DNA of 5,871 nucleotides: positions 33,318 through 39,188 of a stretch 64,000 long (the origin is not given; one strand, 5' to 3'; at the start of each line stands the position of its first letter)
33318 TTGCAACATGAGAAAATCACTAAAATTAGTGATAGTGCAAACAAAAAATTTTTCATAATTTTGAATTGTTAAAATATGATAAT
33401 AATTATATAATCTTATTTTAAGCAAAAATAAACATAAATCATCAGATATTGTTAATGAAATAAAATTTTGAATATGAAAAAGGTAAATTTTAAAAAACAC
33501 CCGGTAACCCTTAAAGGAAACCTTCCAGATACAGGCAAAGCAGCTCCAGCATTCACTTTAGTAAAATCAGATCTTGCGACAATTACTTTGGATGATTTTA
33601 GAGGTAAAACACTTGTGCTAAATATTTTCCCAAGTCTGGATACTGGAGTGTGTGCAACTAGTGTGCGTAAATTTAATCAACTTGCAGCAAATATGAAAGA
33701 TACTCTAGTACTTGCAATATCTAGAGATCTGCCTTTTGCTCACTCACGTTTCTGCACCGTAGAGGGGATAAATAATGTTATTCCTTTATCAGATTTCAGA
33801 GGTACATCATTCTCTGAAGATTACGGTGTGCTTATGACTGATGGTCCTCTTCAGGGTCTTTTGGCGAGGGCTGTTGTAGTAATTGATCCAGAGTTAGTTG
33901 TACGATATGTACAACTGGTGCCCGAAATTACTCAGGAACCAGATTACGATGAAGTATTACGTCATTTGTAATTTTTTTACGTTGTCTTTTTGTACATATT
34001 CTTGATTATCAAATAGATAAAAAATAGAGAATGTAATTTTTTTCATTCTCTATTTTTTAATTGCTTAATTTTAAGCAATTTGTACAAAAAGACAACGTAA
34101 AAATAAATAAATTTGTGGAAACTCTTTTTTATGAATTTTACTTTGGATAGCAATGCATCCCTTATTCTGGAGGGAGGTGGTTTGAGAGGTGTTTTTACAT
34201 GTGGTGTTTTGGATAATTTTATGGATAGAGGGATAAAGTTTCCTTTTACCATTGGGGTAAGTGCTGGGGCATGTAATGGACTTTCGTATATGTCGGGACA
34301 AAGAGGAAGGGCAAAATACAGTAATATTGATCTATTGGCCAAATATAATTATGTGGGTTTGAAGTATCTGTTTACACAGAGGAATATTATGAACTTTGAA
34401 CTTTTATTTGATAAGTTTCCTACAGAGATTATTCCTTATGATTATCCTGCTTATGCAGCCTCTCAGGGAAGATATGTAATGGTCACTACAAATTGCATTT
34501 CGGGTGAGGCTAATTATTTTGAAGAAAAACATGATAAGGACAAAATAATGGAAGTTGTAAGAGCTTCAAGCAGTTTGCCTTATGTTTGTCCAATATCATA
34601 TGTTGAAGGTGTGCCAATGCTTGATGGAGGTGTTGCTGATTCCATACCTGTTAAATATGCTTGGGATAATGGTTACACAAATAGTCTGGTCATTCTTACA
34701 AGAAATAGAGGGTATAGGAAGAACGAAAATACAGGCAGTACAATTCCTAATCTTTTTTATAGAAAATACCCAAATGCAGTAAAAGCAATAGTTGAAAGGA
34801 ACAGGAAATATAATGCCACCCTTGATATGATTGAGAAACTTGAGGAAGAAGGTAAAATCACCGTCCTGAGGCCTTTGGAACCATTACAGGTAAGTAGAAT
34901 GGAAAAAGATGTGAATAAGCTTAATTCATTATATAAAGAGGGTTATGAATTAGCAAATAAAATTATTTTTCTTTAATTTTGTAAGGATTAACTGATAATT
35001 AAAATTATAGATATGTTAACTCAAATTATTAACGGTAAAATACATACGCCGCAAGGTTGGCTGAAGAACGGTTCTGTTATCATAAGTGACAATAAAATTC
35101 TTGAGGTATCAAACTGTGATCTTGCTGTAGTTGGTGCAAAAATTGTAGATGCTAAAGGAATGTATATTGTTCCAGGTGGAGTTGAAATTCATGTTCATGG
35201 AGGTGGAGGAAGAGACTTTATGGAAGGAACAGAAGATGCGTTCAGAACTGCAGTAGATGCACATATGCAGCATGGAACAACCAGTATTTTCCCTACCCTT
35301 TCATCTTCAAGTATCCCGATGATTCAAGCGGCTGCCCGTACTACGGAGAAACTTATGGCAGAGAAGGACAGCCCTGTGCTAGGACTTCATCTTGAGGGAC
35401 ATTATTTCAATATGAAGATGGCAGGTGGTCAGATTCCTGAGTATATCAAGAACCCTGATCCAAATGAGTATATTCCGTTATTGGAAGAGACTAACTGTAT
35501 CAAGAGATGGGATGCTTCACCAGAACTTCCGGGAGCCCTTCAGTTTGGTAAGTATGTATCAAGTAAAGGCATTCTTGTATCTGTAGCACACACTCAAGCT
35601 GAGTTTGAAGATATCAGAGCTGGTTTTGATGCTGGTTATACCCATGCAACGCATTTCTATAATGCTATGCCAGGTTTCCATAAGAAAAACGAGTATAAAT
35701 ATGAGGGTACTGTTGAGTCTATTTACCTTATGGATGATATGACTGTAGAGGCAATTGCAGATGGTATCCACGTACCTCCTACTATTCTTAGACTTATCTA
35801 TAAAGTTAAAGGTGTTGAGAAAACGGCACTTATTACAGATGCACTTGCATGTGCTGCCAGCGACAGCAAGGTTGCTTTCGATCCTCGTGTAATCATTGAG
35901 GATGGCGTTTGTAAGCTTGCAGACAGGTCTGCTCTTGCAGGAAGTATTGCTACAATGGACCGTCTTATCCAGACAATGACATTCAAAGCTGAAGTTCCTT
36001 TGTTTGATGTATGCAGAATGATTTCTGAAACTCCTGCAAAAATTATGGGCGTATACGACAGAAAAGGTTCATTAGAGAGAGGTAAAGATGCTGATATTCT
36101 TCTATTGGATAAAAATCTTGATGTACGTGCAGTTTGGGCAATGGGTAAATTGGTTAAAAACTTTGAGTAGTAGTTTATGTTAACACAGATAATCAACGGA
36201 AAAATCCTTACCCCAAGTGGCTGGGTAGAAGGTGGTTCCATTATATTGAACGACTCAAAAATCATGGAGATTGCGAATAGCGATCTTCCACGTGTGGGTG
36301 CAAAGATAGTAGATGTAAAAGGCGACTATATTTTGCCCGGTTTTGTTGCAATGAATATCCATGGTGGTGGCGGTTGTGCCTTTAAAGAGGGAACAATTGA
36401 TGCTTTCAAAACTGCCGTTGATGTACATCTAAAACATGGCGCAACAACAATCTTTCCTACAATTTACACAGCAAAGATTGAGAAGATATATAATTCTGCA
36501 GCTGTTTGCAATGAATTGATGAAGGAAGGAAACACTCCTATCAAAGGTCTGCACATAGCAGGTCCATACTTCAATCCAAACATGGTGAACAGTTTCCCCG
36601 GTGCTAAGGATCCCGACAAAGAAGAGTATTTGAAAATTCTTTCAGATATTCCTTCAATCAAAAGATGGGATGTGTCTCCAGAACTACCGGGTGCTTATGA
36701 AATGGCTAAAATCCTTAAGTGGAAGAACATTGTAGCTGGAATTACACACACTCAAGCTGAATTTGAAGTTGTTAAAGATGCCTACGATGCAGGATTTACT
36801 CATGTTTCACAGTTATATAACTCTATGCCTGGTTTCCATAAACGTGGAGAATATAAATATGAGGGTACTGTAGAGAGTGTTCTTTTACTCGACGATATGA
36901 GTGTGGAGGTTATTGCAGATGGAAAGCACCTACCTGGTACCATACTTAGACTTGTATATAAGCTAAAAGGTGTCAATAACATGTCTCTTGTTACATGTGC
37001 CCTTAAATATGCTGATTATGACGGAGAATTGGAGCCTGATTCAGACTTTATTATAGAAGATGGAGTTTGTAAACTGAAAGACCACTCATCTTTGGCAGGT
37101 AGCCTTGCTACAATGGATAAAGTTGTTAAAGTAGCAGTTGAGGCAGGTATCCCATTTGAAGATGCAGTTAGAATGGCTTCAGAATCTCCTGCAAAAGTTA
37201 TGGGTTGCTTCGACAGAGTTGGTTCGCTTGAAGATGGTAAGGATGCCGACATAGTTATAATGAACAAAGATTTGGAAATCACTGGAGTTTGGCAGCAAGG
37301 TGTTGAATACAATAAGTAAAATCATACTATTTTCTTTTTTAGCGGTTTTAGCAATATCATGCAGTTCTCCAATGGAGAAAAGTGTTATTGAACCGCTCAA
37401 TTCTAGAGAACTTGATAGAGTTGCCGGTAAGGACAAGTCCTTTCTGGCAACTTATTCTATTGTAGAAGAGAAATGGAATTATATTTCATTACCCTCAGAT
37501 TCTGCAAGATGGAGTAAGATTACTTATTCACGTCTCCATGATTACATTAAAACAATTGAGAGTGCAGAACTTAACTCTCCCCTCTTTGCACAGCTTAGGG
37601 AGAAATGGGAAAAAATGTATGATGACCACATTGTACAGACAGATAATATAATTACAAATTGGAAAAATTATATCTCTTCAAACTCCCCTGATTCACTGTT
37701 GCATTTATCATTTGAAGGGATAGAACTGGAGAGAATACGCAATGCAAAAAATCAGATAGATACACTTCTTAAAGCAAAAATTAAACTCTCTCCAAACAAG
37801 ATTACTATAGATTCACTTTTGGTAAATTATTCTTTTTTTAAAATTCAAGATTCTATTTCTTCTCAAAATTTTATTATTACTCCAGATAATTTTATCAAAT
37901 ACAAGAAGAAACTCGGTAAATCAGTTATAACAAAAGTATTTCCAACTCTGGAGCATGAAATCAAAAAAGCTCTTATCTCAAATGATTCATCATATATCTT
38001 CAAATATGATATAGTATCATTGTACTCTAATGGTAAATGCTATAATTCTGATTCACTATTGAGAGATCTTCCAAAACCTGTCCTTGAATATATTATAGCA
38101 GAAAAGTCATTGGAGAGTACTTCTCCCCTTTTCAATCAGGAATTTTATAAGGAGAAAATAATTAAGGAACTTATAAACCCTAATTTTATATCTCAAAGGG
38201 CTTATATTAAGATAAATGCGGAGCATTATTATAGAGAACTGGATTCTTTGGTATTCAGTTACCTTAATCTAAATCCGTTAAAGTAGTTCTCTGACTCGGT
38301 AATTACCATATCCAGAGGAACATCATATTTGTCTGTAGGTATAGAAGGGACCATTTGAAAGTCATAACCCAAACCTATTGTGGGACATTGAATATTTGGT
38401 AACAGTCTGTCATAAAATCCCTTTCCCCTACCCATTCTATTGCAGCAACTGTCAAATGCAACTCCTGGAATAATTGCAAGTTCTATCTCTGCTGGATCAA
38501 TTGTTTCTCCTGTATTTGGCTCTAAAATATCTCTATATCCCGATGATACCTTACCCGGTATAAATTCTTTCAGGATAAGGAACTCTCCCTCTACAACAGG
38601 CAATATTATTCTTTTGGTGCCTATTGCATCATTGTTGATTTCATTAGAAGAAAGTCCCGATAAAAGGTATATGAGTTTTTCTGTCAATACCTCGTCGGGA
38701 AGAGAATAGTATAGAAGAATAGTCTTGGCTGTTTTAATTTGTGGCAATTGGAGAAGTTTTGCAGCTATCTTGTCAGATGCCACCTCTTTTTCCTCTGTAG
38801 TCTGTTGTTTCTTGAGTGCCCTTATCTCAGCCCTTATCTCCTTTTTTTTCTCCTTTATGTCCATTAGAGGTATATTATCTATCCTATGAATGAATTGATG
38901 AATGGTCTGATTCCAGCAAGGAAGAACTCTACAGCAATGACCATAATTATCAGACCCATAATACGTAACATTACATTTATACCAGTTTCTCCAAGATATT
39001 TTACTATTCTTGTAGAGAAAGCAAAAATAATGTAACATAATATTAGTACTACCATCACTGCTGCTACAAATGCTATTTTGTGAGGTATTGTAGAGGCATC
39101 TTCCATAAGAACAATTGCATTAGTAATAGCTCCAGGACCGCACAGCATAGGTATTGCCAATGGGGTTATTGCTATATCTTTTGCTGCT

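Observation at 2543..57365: The word TCCCGAC(A/G) is about 10-fold over-represented, independent of strand and reading frame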

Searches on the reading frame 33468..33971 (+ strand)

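Call 33: search_protein_families(library=pfam, proteins=[window:33468-33971:+], max_evalue=0.00001)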
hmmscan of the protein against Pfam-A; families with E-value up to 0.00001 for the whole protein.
window:33468-33971:+ (167 aa): 2 families
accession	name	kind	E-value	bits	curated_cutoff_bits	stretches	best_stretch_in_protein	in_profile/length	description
PF08534.16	Redoxin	-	9.8e-32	110.2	26.6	1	22-164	2-148/148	Redoxin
PF00578.27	AhpC-TSA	-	2.7e-21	76.2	26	1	23-148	2-124/124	AhpC/TSA family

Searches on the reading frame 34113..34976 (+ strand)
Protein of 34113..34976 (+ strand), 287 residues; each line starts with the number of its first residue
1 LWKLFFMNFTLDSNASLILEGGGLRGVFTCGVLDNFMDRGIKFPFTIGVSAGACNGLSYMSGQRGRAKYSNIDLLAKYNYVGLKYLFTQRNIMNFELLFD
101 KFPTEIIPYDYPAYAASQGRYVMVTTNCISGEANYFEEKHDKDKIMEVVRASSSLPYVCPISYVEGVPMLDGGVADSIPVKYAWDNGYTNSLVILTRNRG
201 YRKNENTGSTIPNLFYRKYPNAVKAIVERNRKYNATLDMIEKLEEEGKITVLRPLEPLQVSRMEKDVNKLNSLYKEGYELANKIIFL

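Call 33: search_protein_families(library=pfam, proteins=[window:34113-34976:+], max_evalue=0.00001)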
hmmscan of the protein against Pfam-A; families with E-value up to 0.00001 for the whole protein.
window:34113-34976:+ (287 aa): 2 families
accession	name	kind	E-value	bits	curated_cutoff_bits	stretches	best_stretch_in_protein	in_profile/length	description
PF01734.28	Patatin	-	1.1e-22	81.6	27.7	1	17-184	1-191/191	Patatin-like phospholipase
PF19890.4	DUF6363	-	2.3e-21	75.8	26.4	1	219-283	1-65/75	Domain of unknown function (DUF6363)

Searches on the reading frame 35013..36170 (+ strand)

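Call 33: search_protein_families(library=pfam, proteins=[window:35013-36170:+], max_evalue=0.00001)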
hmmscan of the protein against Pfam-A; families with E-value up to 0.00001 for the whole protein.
window:35013-36170:+ (385 aa): 2 families
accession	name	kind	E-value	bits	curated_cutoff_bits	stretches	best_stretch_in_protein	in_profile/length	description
PF01979.26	Amidohydro_1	-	2.9e-24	86.4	25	1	51-381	1-345/345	Amidohydrolase family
PF07969.17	Amidohydro_3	-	2.2e-12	47.7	29.7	1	320-370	399-449/472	Amidohydrolase family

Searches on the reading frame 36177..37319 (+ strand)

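Call 33: search_protein_families(library=pfam, proteins=[window:36177-37319:+], max_evalue=0.00001)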
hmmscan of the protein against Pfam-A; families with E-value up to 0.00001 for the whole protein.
window:36177-37319:+ (380 aa): 2 families
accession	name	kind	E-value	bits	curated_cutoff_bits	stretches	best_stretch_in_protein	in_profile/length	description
PF01979.26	Amidohydro_1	-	7.9e-18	65.2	25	1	51-375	1-342/345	Amidohydrolase family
PF07969.17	Amidohydro_3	-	9.7e-09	35.6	29.7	1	322-366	404-448/472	Amidohydrolase family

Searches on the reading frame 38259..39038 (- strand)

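Call 34: search_protein_families(library=pfam, proteins=[window:38259-39038:-], max_evalue=0.00001)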
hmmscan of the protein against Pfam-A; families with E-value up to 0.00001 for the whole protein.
window:38259-39038:- (259 aa): 1 family
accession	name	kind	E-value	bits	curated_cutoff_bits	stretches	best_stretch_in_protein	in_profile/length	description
PF01812.26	5-FTHF_cyc-lig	-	2.1e-32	113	27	1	65-248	1-186/186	5-formyltetrahydrofolate cyclo-ligase family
